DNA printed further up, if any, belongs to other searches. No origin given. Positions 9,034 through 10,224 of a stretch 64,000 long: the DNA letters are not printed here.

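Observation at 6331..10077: Four-gene translationally coupled ECF module: sigma, zf-HC2 anti-sigma, beta-barrel protein, Kazal-like lipoprotein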

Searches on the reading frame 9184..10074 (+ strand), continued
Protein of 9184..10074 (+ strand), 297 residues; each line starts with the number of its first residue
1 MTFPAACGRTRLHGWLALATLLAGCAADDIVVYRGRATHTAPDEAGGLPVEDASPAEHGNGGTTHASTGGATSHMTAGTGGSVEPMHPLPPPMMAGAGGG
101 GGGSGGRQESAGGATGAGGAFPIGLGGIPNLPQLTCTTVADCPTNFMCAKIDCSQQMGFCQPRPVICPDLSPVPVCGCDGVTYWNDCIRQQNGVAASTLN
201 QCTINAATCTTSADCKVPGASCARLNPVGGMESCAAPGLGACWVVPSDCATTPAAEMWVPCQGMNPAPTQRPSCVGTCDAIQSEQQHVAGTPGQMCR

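Call 58: search_protein_families(library=pfam, proteins=[L039:3595-4506:+, L042:4823-5578:+, L045:4859-5614:+, L050:3934-5238:+, L054:4953-5765:+, L093:2733-5504:+, L062:4388-5518:+, L064:3520-5487:+, L064:2069-3463:+, L050:6502-7971:+], max_evalue=0.01)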
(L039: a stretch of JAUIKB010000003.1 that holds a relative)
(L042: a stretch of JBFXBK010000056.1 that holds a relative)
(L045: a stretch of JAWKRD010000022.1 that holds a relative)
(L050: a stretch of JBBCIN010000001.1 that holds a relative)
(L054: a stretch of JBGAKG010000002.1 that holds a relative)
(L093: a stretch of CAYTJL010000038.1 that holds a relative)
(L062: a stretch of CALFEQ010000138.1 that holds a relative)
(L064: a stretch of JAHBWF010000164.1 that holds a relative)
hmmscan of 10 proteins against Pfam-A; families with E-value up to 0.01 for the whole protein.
L039:3595-4506:+ (304 aa): 3 families
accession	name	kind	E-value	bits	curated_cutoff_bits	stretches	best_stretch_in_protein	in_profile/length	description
PF03379.19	CcmB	-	1.2e-24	87.4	24.9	1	89-291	4-202/215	CcmB protein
PF12730.13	ABC2_membrane_4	-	5.1e-05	23.8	27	1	121-204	40-123/179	ABC-2 family transporter protein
PF12698.13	ABC2_membrane_3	-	0.00017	21.2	31.6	1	138-257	169-281/347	ABC-2 family transporter protein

L042:4823-5578:+ (252 aa): 0 families

L045:4859-5614:+ (252 aa): 0 families

L050:3934-5238:+ (435 aa): 7 families
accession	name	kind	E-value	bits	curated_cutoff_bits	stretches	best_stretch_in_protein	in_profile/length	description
PF00034.26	Cytochrom_C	-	3.7e-17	63.9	21.3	2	199-291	2-88/90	Cytochrome c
PF13442.11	Cytochrome_CBB3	-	1.1e-14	54.9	27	1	197-289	2-68/68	Cytochrome C oxidase, cbb3-type, subunit III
PF14522.11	Cytochrome_C7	-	3.6e-06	27.1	24.8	0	76-104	39-67/67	Cytochrome c7 and related cytochrome c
PF14537.11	Cytochrom_c3_2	-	0.0004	21.2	25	0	79-108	7-38/79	Cytochrome c3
PF02433.20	FixO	-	0.00054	20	29.6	0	122-166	93-136/219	Cytochrome C oxidase, mono-heme subunit/FixO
PF22113.1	Mtrc-MtrF_II-IV_dom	-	0.0028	17.6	30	0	73-108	1-40/176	Outer membrane cytochrome MtrC/MtrF-like, domains II/IV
PF06934.16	CTI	-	0.0045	16.1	25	1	407-433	85-111/692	Fatty acid cis/trans isomerase (CTI)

L054:4953-5765:+ (271 aa): 3 families
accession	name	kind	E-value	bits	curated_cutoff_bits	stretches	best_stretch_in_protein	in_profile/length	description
PF00903.31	Glyoxalase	-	2.2e-06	28.5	20.6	1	115-219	2-118/121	Glyoxalase/Bleomycin resistance protein/Dioxygenase superfamily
PF22677.2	Ble-like_N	-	3.4e-06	27.2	24.5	1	117-154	4-41/41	Bleomycin resistance protein-like N-terminal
PF18029.7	Glyoxalase_6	-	9.1e-05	23.5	23.6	1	120-219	4-102/106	Glyoxalase-like domain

L093:2733-5504:+ (924 aa): 19 families
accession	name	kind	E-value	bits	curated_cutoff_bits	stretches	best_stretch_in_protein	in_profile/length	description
PF01344.31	Kelch_1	-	3.5e-116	378.5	20.1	11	752-789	10-46/46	Kelch motif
PF13418.12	Kelch_4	-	7.2e-87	285.6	21.6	8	743-788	2-47/49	Galactose oxidase, central domain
PF13964.12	Kelch_6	-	4.8e-64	210.9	25.3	7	751-790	9-48/50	Kelch motif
PF24681.1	Kelch_KLHDC2_KLHL20_DRC7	-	1.6e-53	181.7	50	4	737-905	45-221/221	KLHDC2/KLHL20/DRC7 Kelch-repeats domain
PF13415.12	Kelch_3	-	6.1e-53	176.5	22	5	803-847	2-47/48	Galactose oxidase, central domain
PF07646.21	Kelch_2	-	2e-47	157.2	21.3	2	793-835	2-46/48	Kelch motif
PF24981.1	Beta-prop_ATRN-LZTR1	-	2.9e-43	148.6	50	3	676-875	19-239/289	Attractin/LZTR1 beta-propeller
PF25210.1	Kelch_FKB95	-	7.5e-42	144.2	70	7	419-522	41-146/268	FKB95, Kelch-repeats domain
PF24996.1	NANM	-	2.9e-22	79.4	45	1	690-764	49-127/350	N-acetylneuraminate epimerase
PF07250.17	Glyoxal_oxid_N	-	5.6e-16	58.9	37.5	1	695-765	68-139/243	Glyoxal oxidase N-terminus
PF12768.13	Rax2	-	3.3e-12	46.8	28.8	1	726-835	58-164/254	Rax2 C-terminal beta propeller domain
PF13854.13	Kelch_HCF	-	3.6e-09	36.8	113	0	403-496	177-280/345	Host cell factor, Kelch-repeats domain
PF13540.12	RCC1_2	-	0.00037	20.7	22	0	841-858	8-25/30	Regulator of chromosome condensation (RCC1) repeat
PF01453.30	B_lectin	-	0.00053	20.9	32.4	0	236-324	15-103/105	D-mannose binding lectin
PF18693.7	TRAM_2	-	0.0025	18.4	27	0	454-490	16-51/63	TRAM domain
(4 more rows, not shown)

L062:4388-5518:+ (377 aa): 0 families

L064:3520-5487:+ (656 aa): 4 families
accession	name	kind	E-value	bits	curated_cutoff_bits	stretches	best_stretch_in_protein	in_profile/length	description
PF01757.29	Acyl_transf_3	-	6.1e-31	108.1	31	1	34-365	2-324/326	Acyltransferase domain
PF19040.6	SGNH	-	2.4e-07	31.1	27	1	445-617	18-223/248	SGNH domain (fused to AT3 domains)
PF13472.12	Lipase_GDSL_2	-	5e-07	30.8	32.9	1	454-630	2-172/178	GDSL-like Lipase/Acylhydrolase family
PF04311.20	DUF459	-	0.00011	22.1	27.2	1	536-603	86-152/197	Protein of unknown function (DUF459)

L064:2069-3463:+ (465 aa): 1 family
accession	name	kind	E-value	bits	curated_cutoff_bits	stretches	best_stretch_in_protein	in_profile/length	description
PF04773.18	FecR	-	0.001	19.9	24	1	100-132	47-81/97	FecR protein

L050:6502-7971:+ (490 aa): 2 families
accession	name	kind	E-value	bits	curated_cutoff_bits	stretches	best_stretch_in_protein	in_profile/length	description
PF07969.17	Amidohydro_3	-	1.6e-28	100.9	29.7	1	44-470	2-470/472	Amidohydrolase family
PF01979.26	Amidohydro_1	-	6.8e-10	39.1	25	1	53-469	3-343/345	Amidohydrolase family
